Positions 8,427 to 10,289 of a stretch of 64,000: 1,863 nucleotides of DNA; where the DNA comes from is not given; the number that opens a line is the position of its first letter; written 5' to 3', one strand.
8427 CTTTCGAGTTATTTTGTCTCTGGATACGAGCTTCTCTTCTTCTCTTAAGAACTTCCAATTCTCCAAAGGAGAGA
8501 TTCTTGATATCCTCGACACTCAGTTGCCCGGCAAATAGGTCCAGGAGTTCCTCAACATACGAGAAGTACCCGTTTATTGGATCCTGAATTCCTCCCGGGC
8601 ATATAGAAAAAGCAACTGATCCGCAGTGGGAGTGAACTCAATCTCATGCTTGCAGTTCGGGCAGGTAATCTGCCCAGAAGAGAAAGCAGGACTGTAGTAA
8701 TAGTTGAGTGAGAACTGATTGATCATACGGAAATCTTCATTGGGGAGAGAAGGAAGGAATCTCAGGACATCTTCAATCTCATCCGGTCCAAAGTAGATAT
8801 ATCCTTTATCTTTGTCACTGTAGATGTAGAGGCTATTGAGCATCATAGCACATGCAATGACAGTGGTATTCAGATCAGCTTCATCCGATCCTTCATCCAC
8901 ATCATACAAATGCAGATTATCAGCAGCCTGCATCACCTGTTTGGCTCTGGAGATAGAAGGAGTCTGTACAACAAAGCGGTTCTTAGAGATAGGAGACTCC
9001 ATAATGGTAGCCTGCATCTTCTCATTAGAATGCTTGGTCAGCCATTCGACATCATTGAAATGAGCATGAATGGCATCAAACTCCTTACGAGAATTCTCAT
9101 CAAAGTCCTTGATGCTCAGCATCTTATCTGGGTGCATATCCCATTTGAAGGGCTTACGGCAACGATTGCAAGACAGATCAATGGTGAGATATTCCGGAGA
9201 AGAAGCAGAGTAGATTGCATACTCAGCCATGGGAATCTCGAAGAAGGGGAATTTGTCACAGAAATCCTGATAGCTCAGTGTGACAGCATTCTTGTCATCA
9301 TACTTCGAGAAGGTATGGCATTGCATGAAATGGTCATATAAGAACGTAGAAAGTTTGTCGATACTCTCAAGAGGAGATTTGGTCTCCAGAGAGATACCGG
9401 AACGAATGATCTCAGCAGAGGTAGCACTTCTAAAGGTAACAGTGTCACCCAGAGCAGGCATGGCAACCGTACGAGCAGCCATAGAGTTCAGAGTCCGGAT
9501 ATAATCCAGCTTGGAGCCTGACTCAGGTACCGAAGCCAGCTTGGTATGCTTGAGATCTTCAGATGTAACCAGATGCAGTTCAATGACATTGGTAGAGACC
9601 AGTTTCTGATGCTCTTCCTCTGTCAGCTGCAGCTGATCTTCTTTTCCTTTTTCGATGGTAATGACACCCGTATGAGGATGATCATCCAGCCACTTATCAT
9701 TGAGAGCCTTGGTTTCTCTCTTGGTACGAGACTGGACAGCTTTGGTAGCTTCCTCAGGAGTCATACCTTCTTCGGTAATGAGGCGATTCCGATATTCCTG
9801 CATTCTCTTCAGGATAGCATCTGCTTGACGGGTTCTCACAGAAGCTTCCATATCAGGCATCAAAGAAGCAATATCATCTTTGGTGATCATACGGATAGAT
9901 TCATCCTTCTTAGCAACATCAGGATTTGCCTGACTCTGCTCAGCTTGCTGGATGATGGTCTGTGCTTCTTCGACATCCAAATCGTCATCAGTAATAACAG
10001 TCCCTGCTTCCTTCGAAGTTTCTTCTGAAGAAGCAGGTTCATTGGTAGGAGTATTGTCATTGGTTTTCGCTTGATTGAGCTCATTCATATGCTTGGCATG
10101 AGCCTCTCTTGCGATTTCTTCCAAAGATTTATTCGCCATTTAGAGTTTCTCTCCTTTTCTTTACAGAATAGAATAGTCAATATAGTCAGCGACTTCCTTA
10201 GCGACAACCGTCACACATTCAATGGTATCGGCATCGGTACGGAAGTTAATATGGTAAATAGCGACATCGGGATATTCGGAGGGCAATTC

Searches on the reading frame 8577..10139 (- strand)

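Call 10: search_protein_families(library=pfam, proteins=[window:8577-10139:-], max_evalue=0.001)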
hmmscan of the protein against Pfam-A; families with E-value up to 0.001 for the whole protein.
window:8577-10139:- (521 aa): 0 families

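Call 11: search_protein_families(library=phrogs, proteins=[window:8577-10139:-], max_evalue=0.001)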
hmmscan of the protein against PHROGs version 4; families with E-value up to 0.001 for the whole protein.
window:8577-10139:- (521 aa): 1 family
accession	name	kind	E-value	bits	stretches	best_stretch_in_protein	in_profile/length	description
phrog_18873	-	unknown function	1.7e-05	24.9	1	249-500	146-381/400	-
